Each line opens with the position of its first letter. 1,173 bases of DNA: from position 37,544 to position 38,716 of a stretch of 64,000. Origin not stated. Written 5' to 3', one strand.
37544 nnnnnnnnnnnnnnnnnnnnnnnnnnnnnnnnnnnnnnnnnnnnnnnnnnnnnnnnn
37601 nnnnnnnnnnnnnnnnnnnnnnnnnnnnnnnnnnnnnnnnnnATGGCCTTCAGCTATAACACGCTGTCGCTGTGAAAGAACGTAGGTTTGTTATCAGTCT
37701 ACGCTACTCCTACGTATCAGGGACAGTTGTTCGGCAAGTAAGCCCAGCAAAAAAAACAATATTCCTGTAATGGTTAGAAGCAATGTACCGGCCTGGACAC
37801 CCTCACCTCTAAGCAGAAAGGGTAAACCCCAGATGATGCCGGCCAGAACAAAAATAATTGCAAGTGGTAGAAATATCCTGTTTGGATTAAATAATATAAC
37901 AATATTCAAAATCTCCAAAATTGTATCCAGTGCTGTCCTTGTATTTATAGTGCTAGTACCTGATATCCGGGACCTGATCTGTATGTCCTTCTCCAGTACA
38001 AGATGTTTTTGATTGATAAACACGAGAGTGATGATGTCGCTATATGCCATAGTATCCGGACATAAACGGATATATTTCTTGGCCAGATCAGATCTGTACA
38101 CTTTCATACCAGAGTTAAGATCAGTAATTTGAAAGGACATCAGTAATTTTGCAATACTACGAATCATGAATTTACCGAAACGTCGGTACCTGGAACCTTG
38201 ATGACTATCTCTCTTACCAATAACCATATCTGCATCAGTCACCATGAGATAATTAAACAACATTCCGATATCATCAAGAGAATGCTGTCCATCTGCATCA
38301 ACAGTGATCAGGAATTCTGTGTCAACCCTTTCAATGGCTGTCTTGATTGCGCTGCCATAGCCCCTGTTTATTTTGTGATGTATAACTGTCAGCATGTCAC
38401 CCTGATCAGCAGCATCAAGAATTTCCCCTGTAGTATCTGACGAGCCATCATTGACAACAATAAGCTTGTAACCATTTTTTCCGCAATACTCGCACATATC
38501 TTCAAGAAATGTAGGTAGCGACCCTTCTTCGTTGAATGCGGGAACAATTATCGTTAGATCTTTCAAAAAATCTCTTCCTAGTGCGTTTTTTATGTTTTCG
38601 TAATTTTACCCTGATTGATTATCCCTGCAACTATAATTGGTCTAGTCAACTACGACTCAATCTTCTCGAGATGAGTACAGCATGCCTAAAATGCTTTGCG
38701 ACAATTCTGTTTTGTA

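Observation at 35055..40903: AT-rich island at tRNA-Leu encoding an Arn/Lgm-like lipid-carrier amino-sugar transfer system without ArnA/ArnB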

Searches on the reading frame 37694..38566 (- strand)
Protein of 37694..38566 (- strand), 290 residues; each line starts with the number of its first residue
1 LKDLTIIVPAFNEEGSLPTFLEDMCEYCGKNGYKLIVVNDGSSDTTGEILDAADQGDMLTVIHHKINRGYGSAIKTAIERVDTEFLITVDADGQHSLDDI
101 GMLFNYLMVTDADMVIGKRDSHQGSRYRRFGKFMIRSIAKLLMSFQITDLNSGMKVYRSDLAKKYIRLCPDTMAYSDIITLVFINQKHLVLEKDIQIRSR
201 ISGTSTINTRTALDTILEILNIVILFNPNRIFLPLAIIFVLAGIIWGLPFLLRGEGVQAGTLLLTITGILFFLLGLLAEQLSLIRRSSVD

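Call 4: search_protein_families(library=pfam, proteins=[window:37694-38566:-], max_evalue=0.01)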
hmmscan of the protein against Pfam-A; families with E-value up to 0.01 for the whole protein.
window:37694-38566:- (290 aa): 4 families
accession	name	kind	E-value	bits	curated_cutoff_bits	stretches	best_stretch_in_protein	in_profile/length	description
PF00535.33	Glycos_transf_2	-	1.6e-29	103.4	23.3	1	5-165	1-167/168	Glycosyl transferase family 2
PF13641.12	Glyco_tranf_2_3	-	1.1e-05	26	27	1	4-129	3-133/230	Glycosyltransferase like family 2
PF13704.12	Glyco_tranf_2_4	-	0.0043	18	27.5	1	22-92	8-81/98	Glycosyl transferase family 2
PF10111.15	Glyco_tranf_2_2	-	0.0088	16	27.3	0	30-101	27-100/276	Glycosyltransferase like family 2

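Call 5: search_protein_families(library=ncbifam, proteins=[window:37694-38566:-], max_evalue=0.01)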
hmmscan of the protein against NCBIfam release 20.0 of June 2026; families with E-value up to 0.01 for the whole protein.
window:37694-38566:- (290 aa): 16 families
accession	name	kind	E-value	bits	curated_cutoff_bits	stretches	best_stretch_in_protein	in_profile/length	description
TIGR04182.1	glyco_TIGR04182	equivalog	1.7e-21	76.9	325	1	3-286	1-287/293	S-layer glycoprotein N-glycosyltransferase AglJ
NF058614.1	PPMAGASynPpgS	equivalog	6.7e-21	74.8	370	1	3-197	1-196/226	polyprenyl-phospho-N-acetylgalactosaminyl synthase PpgS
NF007986.1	PRK10714.1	equivalog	1.5e-20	73.4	529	1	2-247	6-249/316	undecaprenyl-phosphate 4-deoxy-4-formamido-L-arabinose transferase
NF041391.1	DPhHxTase_Halo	equivalog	1.9e-17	63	375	1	10-205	3-191/213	dolichyl-phosphate hexose transferase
TIGR03937.1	PgaC_IcaA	equivalog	1.5e-14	53.8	422.3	1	3-93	46-136/407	poly-beta-1,6-N-acetyl-D-glucosamine synthase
NF047588.1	GlcsyltransPgfSStrep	equivalog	2e-12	46.9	500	1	4-246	3-243/308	glycosyltransferase PgfS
NF041875.1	EPS_EpsD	equivalog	2.2e-08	33.9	370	1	4-125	1-122/325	exopolysaccharide biosynthesis glycosyltransferase EpsD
NF007482.0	PRK10073.1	equivalog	4e-08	32.6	423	1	3-94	7-97/334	glycosyltransferase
TIGR04283.1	glyco_like_mftF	equivalog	6.3e-08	32.5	182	1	4-93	1-83/221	TIGR04283 family arsenosugar biosynthesis glycosyltransferase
NF047683.1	TeichurnBiosyTuaG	equivalog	4e-07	29.9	400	1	4-107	8-111/252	teichuronic acid biosynthesis protein TuaG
TIGR03965.1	mycofact_glyco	equivalog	5.7e-06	25.5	280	1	2-92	74-164/467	mycofactocin biosynthesis glycosyltransferase MftF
TIGR03469.1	HpnB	hypoth_equivalog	1.3e-05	24.4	379.25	1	3-115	45-168/386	hopene-associated glycosyltransferase HpnB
TIGR03111.1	glyc2_xrt_Gpos1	hypoth_equivalog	2.7e-05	23.2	363.95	1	3-100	50-149/439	TIGR03111 family XrtG-associated glycosyltransferase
TIGR04242.1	nodulat_NodC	equivalog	5.1e-05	22.4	550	1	4-107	50-156/395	chitooligosaccharide synthase NodC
NF041865.1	EpsU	equivalog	0.00026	20.1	700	1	3-94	40-134/394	exopolysaccharide biosynthesis GT2 family glycosyltransferase EpsU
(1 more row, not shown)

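Call 45: search_solved_structures(query=window:37694-38566:-, max_evalue=0.001)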
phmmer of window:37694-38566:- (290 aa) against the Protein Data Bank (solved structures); distinct sequences matched with E-value up to 0.001: 13.
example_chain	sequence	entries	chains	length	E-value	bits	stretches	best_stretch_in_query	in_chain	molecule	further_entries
9hwj_A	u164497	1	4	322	1.5e-16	63.9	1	2-282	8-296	Undecaprenyl-phosphate 4-deoxy-4-formamido-L-arabinose transferase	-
9bhc_C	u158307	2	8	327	4.7e-15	59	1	2-282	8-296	Undecaprenyl-phosphate 4-deoxy-4-formamido-L-arabinose transferase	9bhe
8vxh_A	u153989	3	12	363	6.8e-15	58.4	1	2-282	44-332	Undecaprenyl-phosphate 4-deoxy-4-formamido-L-arabinose transferase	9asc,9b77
6p61_A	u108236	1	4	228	3.2e-08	36.5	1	4-108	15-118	Glycosyltransferase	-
5eke_A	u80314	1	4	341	9.5e-07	31.7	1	3-147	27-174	Uncharacterized glycosyltransferase sll0501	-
5ekp_C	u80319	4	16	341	1.1e-06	31.5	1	3-139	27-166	Uncharacterized glycosyltransferase sll0501 | Glycosyltransferase sll0501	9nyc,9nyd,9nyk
9nye_A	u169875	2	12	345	1.1e-06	31.5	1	3-139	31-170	Glycosyltransferase sll0501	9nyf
3l7j_A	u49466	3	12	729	6.7e-06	28.9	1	1-95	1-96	Teichoic acid biosynthesis protein F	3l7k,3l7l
3l7m_A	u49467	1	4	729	6.7e-06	28.9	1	1-95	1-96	Teichoic acid biosynthesis protein F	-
3l7i_A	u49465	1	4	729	6.7e-06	28.9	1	1-95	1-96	Teichoic acid biosynthesis protein F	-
5mlz_A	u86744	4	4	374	9.6e-06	28.4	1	4-125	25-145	Dolichol monophosphate mannose synthase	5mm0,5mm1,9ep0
5hea_A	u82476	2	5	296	5.5e-05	25.9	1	4-107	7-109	Putative glycosyltransferase (GalT1)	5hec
6h1j_A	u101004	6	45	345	9.2e-05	25.2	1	1-183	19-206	Probable ss-1,3-N-acetylglucosaminyltransferase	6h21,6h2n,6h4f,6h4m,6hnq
